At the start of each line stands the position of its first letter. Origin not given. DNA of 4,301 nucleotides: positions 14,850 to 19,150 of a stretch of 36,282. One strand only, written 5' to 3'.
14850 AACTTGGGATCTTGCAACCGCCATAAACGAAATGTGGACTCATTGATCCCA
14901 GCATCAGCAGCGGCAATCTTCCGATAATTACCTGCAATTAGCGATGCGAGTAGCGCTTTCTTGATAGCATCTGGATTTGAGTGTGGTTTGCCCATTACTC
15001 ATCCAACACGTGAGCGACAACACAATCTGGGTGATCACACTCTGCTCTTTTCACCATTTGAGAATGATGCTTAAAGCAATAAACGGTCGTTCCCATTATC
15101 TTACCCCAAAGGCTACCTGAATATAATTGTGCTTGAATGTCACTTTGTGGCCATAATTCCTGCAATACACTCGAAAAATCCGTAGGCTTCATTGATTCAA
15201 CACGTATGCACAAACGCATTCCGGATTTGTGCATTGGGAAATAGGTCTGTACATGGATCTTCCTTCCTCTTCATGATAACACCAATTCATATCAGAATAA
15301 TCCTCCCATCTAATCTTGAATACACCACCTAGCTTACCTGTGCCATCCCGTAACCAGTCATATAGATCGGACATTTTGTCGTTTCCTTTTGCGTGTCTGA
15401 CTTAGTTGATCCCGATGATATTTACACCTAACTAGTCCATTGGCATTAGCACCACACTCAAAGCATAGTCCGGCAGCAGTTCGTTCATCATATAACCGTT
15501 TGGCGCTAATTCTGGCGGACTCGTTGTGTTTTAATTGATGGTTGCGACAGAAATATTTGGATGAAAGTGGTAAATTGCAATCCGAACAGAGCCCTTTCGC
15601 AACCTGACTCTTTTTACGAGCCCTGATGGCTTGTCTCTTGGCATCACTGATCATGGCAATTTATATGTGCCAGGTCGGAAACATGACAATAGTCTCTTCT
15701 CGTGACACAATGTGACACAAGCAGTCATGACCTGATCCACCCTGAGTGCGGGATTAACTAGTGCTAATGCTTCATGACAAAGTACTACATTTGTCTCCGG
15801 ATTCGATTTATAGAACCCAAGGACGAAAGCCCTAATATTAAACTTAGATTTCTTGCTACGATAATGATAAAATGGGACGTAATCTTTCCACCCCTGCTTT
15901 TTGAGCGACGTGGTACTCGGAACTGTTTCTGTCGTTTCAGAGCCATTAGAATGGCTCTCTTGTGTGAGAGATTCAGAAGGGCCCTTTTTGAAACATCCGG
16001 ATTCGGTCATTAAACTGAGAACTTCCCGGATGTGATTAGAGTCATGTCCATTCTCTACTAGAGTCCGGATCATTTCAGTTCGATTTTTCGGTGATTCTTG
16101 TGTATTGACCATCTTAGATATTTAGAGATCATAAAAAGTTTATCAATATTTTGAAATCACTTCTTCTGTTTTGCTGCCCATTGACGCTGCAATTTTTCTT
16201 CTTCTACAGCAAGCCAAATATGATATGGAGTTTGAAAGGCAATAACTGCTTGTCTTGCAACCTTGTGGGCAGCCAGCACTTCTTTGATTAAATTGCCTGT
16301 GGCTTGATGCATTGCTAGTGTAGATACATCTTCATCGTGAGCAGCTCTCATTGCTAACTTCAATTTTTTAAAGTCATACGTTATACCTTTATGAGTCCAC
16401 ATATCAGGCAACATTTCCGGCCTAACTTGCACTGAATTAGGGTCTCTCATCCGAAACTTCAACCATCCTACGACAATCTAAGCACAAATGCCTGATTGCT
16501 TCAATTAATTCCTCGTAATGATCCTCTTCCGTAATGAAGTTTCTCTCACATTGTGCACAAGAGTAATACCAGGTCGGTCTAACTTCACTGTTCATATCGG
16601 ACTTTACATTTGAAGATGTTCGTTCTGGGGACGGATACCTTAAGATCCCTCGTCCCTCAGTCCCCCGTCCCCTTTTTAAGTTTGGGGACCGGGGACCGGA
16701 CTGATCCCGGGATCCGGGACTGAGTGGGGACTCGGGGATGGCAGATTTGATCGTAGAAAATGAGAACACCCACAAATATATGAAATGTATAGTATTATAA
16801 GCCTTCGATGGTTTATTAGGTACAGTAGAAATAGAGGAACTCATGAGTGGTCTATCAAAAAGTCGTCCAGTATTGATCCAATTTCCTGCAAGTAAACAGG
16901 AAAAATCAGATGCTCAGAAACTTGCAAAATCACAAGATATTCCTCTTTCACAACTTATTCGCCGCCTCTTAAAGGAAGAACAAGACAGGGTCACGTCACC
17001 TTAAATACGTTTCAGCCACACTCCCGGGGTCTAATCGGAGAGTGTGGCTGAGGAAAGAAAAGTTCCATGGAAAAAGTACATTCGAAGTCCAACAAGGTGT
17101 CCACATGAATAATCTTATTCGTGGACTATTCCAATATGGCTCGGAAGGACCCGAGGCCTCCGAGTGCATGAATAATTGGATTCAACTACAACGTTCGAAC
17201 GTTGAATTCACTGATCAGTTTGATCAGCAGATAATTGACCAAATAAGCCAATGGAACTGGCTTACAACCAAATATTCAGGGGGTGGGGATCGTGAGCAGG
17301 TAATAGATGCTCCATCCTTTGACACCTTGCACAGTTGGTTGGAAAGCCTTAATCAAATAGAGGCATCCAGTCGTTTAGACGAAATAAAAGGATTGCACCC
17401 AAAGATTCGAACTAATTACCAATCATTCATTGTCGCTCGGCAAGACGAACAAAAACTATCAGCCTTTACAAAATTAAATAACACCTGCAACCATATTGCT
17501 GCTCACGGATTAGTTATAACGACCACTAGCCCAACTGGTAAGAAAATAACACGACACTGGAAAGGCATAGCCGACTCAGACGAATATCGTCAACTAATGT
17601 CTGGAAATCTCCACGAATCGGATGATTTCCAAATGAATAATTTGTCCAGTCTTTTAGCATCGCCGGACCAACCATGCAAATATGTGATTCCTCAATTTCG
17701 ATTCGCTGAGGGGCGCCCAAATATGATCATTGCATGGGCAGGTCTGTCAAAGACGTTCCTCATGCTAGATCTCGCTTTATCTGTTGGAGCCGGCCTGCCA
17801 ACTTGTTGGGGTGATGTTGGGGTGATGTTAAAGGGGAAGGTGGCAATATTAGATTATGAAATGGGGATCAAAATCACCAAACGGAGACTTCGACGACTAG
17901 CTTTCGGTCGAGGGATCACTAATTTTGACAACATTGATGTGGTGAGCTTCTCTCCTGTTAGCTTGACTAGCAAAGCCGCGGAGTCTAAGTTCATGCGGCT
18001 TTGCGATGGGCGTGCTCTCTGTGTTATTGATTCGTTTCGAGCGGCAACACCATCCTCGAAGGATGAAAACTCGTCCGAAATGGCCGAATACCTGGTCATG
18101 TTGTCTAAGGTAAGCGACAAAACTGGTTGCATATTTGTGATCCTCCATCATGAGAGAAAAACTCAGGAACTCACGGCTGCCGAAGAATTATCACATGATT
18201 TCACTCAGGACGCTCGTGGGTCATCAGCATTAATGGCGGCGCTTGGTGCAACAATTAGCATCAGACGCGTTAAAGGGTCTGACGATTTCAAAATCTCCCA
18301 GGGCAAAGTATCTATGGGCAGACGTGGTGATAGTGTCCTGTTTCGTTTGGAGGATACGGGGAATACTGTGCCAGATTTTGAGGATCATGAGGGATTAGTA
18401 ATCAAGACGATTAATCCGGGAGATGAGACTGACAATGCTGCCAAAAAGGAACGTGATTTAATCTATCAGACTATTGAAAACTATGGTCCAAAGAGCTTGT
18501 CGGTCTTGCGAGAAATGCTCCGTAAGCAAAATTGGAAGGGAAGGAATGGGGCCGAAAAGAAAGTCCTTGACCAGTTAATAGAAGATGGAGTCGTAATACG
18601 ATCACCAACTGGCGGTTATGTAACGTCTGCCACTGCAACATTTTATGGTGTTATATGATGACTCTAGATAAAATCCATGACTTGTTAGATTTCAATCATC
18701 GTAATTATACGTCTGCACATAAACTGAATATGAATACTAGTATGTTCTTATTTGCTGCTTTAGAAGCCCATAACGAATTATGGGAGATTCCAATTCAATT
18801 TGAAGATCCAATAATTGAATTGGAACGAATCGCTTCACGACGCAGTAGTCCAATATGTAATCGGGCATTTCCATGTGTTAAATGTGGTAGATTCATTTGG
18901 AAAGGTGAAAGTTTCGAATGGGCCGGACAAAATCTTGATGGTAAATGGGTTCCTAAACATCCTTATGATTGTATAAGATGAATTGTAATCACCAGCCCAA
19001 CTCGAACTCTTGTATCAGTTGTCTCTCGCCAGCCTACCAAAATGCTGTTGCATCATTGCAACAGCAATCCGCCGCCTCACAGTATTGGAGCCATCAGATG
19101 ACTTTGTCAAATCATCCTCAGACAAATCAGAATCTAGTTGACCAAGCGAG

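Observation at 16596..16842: Dyad-symmetric GGGGAC hexamer array with G-quadruplex motifs on both strands, next to an AT-rich tract, the RHH gene and the helicase gene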

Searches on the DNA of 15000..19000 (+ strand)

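Call 9: search_dna_similar(query=window:15000-19000:+, collection=phages, mode=distant)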
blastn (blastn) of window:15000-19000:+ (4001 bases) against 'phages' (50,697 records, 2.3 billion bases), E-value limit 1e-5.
No match.

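Call 72: search_rna_families(source=window, start=16300, end=17300, threshold=evalue, max_evalue=1)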
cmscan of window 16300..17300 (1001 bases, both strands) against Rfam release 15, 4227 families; matches with E-value up to 1: 1.
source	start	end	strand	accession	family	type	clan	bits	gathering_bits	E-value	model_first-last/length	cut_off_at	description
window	16656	16703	+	RF01449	S_pombe_snR100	Gene; snRNA; snoRNA; HACA-box;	-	16.3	80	0.29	73-121/187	no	small nucleolar RNA snR100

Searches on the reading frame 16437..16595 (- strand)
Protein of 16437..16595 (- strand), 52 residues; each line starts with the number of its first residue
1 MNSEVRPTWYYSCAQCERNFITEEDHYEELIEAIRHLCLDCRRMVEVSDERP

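Call 12: search_protein_families(library=pfam, proteins=[window:16437-16595:-], max_evalue=0.1)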
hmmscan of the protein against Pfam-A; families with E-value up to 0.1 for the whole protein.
window:16437-16595:- (52 aa): 3 families
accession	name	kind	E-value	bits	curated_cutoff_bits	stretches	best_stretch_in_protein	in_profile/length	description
PF13451.12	zf_Tbcl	-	0.0062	16.9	24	1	11-43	5-41/48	Probable treble clef domain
PF14369.11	Zn_ribbon_19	-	0.033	14.8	30.8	0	36-49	3-16/35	zinc-ribbon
PF18439.7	zf_UBZ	-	0.063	13.4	25.6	0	11-23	3-15/32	Ubiquitin-Binding Zinc Finger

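Call 13: search_protein_families(library=phrogs, proteins=[window:16437-16595:-], max_evalue=0.01)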
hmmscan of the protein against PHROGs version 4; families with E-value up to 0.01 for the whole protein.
window:16437-16595:- (52 aa): 0 families

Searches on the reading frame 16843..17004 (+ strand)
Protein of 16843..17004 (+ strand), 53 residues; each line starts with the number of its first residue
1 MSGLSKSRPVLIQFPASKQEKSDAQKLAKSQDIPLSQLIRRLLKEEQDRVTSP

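Call 12: search_protein_families(library=pfam, proteins=[window:16843-17004:+], max_evalue=0.1)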
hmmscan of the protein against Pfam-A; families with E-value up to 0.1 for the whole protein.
window:16843-17004:+ (53 aa): 4 families
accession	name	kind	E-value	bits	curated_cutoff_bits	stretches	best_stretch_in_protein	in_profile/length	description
PF19807.5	DUF6290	-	0.0072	16.9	27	1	17-45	9-37/72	Family of unknown function (DUF6290)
PF21983.2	NikA-like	-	0.024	15.2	27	1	7-43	2-38/72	Mobilization protein NikA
PF19891.5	DUF6364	-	0.03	15.2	27.3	1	23-47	16-39/70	Family of unknown function (DUF6364)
PF12441.14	CopG_antitoxin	-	0.077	14.2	28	1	25-45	58-78/79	CopG antitoxin of type II toxin-antitoxin system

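Call 13: search_protein_families(library=phrogs, proteins=[window:16843-17004:+], max_evalue=0.01)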
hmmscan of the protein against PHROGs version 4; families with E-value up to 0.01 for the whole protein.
window:16843-17004:+ (53 aa): 0 families

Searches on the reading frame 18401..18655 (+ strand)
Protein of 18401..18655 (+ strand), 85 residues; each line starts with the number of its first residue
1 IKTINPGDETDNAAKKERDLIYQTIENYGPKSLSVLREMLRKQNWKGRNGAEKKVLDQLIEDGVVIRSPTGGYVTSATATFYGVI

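Call 67: search_protein_families(library=pfam, proteins=[window:18401-18655:+], max_evalue=0.05)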
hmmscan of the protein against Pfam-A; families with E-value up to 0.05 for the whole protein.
seq(85 aa): 1 family
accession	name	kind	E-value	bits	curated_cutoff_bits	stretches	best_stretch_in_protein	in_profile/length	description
PF06224.18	AlkZ-like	-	0.0027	17.9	25.9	1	13-74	84-147/329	DNA glycosylase AlkZ-like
